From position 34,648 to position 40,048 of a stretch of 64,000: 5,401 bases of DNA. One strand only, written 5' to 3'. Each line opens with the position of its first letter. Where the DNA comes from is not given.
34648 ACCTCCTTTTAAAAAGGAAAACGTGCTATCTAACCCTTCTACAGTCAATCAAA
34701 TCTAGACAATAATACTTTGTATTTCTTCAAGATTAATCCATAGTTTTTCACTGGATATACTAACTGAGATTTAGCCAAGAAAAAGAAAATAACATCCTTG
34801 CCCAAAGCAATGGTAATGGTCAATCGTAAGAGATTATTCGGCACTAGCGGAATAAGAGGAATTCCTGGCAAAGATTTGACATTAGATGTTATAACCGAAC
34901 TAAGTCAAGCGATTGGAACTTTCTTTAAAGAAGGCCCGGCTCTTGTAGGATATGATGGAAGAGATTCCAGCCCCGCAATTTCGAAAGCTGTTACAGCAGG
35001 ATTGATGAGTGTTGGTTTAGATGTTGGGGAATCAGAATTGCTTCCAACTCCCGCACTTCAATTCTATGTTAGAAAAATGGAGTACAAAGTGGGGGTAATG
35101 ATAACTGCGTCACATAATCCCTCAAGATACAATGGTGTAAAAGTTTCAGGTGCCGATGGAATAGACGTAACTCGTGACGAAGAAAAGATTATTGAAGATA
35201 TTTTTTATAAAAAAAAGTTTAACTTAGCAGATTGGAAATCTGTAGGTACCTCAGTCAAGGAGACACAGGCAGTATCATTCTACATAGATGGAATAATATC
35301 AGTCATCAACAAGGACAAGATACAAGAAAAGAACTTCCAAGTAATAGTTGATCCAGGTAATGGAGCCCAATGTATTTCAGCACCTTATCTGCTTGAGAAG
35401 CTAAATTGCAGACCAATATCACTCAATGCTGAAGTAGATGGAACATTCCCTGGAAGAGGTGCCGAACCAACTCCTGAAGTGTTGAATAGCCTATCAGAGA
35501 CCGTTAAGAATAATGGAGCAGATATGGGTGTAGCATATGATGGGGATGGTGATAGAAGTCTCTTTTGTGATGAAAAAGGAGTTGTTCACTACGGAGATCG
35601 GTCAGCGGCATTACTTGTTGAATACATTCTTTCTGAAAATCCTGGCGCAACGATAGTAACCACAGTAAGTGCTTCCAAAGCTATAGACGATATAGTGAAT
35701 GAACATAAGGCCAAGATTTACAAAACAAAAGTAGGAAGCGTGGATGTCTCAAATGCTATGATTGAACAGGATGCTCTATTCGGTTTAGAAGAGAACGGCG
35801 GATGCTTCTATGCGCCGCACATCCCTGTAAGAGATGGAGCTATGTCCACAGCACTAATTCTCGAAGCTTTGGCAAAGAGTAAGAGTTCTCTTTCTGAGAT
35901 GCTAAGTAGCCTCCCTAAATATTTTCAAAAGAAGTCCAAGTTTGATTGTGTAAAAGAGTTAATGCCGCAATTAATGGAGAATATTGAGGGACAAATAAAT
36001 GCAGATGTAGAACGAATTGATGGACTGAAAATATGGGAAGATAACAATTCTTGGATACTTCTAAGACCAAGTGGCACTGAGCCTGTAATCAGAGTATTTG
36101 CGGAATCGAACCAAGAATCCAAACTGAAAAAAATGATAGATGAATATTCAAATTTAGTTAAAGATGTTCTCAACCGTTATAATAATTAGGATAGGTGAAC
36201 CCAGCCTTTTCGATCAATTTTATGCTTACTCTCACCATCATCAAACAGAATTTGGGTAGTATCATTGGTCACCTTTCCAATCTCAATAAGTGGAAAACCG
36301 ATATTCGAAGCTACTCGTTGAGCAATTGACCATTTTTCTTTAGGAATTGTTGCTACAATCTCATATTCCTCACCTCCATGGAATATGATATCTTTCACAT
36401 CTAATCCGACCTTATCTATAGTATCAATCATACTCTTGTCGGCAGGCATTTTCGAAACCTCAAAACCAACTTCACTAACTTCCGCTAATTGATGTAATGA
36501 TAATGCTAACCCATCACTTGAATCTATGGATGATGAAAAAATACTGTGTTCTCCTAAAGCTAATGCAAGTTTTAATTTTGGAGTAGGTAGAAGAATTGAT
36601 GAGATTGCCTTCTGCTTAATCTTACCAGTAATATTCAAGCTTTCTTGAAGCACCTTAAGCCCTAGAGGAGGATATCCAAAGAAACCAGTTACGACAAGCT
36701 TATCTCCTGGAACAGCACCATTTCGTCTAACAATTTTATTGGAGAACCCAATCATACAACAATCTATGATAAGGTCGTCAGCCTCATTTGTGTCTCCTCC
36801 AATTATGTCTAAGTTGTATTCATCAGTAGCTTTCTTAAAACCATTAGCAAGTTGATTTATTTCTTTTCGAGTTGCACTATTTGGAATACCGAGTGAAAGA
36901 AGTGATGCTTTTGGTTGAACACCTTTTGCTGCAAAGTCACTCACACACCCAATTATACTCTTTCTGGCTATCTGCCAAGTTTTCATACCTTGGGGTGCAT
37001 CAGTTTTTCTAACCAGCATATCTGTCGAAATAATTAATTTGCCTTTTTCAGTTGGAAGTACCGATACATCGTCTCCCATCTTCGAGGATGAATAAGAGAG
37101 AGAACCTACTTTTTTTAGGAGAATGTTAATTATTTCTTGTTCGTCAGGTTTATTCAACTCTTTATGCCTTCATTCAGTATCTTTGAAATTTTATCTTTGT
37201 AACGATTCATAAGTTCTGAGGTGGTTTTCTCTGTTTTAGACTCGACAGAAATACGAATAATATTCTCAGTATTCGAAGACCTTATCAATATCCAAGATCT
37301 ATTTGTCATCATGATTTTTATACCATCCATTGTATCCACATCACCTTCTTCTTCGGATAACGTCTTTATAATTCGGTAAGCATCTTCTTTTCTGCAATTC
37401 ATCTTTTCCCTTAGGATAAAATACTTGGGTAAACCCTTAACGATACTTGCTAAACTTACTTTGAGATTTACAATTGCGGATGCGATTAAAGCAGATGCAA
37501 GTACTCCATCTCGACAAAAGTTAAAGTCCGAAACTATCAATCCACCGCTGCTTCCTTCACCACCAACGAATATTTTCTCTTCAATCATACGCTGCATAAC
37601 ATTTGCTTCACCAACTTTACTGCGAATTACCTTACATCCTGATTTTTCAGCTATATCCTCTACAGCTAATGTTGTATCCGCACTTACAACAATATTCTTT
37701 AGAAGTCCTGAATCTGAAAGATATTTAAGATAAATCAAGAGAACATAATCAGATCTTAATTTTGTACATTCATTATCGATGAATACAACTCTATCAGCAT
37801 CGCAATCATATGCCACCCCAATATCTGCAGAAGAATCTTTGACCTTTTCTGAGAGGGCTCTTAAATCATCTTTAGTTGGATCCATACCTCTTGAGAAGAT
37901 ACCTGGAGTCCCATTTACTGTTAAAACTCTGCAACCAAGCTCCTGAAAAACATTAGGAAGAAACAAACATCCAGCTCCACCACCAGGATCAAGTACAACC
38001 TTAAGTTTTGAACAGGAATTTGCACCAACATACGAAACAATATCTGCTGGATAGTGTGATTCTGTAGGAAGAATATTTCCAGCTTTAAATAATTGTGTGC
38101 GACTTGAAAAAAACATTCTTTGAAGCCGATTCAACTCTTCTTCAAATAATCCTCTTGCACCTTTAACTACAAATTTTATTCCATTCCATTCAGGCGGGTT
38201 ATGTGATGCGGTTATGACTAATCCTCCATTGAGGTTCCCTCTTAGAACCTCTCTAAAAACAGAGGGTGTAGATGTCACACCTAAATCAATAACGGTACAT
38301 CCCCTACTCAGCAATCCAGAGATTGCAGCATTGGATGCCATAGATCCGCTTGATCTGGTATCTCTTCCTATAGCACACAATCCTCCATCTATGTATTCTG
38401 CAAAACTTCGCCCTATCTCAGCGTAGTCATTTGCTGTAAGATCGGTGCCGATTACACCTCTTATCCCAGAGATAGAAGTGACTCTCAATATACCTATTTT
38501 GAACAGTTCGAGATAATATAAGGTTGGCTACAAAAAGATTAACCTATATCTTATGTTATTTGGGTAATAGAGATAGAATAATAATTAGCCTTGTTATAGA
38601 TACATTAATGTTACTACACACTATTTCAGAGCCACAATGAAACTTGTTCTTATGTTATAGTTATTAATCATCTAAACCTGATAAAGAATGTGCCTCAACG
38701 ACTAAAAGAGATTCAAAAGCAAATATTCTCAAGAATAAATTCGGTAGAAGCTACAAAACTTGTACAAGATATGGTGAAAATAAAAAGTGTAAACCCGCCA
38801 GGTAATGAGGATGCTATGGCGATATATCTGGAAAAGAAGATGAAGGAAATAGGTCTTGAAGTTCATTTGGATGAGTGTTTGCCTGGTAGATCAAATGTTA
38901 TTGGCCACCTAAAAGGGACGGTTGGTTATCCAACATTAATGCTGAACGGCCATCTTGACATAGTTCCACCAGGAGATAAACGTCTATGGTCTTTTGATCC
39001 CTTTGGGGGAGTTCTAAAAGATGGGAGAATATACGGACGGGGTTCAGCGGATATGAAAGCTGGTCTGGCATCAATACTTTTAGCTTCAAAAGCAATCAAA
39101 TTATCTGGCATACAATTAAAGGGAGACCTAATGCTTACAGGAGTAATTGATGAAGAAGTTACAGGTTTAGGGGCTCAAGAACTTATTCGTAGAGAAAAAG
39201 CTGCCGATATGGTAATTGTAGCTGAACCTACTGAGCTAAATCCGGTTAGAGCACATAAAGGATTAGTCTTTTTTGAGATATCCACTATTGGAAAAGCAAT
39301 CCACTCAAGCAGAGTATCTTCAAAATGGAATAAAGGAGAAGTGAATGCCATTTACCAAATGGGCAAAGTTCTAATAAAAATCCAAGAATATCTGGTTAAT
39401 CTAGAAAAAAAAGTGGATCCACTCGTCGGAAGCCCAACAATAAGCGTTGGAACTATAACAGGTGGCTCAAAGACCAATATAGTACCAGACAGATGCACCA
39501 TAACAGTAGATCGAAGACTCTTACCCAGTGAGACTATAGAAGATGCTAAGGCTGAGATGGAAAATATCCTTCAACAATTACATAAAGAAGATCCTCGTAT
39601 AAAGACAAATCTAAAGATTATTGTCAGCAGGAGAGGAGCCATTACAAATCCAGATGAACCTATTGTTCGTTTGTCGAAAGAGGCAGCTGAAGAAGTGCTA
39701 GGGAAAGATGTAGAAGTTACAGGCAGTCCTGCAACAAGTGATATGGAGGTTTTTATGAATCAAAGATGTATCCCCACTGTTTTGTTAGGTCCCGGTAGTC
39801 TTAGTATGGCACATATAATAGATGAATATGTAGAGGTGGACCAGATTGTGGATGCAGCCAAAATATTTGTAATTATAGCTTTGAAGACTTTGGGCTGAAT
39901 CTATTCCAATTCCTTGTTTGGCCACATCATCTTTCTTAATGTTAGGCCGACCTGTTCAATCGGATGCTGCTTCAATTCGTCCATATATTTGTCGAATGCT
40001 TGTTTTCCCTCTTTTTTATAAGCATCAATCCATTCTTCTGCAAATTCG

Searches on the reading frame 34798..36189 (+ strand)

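Call 9: search_protein_families(library=pfam, proteins=[window:34798-36189:+])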
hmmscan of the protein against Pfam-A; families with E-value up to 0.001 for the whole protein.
window:34798-36189:+ (463 aa): 4 families
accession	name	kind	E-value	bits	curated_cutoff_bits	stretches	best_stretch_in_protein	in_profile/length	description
PF02878.22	PGM_PMM_I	-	5.6e-40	136.6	22.5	1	12-141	2-136/138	Phosphoglucomutase/phosphomannomutase, alpha/beta/alpha domain I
PF02879.22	PGM_PMM_II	-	7.3e-28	97.6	29.3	1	162-261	3-103/103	Phosphoglucomutase/phosphomannomutase, alpha/beta/alpha domain II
PF02880.22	PGM_PMM_III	-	8.2e-26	90.8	20.7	1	266-374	2-114/115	Phosphoglucomutase/phosphomannomutase, alpha/beta/alpha domain III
PF00408.26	PGM_PMM_IV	-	4.1e-09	36.8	23.1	1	402-449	21-64/68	Phosphoglucomutase/phosphomannomutase, C-terminal domain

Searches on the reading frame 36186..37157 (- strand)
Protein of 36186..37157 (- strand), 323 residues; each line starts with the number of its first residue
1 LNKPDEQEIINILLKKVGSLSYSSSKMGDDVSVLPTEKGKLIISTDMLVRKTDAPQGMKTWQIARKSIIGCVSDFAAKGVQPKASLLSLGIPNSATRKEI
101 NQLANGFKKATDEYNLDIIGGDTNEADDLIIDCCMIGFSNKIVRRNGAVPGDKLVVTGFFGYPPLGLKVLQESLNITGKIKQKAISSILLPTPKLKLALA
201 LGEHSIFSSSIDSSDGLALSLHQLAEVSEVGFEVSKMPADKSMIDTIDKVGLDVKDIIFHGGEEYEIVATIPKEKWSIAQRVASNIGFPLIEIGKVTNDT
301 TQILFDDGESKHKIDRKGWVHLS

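Call 52: search_protein_families(library=pfam, proteins=[window:36186-37157:-], max_evalue=0.00001)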
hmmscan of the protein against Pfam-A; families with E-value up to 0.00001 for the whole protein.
window:36186-37157:- (323 aa): 1 family
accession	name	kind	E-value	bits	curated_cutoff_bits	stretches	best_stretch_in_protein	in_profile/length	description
PF00586.29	AIRS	-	3e-20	73.1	24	1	28-137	1-110/112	AIR synthase related protein, N-terminal domain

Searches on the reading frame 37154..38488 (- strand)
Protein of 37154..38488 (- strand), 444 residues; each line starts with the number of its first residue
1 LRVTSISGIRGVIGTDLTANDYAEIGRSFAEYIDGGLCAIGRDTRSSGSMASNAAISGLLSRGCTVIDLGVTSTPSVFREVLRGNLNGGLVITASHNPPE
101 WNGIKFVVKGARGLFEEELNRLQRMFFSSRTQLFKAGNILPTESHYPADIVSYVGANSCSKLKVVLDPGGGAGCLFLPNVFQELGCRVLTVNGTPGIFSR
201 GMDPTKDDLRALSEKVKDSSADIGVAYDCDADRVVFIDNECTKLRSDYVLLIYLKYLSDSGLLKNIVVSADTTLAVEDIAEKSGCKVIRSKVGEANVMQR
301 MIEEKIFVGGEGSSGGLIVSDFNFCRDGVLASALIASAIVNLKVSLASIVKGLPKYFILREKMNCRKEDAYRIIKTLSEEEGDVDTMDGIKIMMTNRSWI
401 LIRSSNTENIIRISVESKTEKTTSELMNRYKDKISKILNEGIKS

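Call 9: search_protein_families(library=pfam, proteins=[window:37154-38488:-])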
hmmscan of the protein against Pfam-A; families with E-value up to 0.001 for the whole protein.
window:37154-38488:- (444 aa): 4 families
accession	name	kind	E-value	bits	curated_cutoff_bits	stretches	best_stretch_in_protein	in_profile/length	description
PF02878.22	PGM_PMM_I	-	8.8e-30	103.6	22.5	1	7-129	7-134/138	Phosphoglucomutase/phosphomannomutase, alpha/beta/alpha domain I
PF02880.22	PGM_PMM_III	-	2.6e-22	79.6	20.7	1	246-355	2-113/115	Phosphoglucomutase/phosphomannomutase, alpha/beta/alpha domain III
PF02879.22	PGM_PMM_II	-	6.2e-16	59.2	29.3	1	146-239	3-101/103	Phosphoglucomutase/phosphomannomutase, alpha/beta/alpha domain II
PF00408.26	PGM_PMM_IV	-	1.3e-05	25.6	23.1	1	387-428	23-63/68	Phosphoglucomutase/phosphomannomutase, C-terminal domain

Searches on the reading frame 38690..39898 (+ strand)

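Call 52: search_protein_families(library=pfam, proteins=[window:38690-39898:+], max_evalue=0.00001)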
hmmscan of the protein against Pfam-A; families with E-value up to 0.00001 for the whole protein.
window:38690-39898:+ (402 aa): 2 families
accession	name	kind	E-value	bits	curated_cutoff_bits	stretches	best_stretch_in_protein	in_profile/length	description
PF01546.33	Peptidase_M20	-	3.2e-38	132.2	24.6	1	84-397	1-204/206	Peptidase family M20/M25/M40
PF07687.19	M20_dimer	-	5.7e-18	65.3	21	1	188-301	2-106/107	Peptidase dimerisation domain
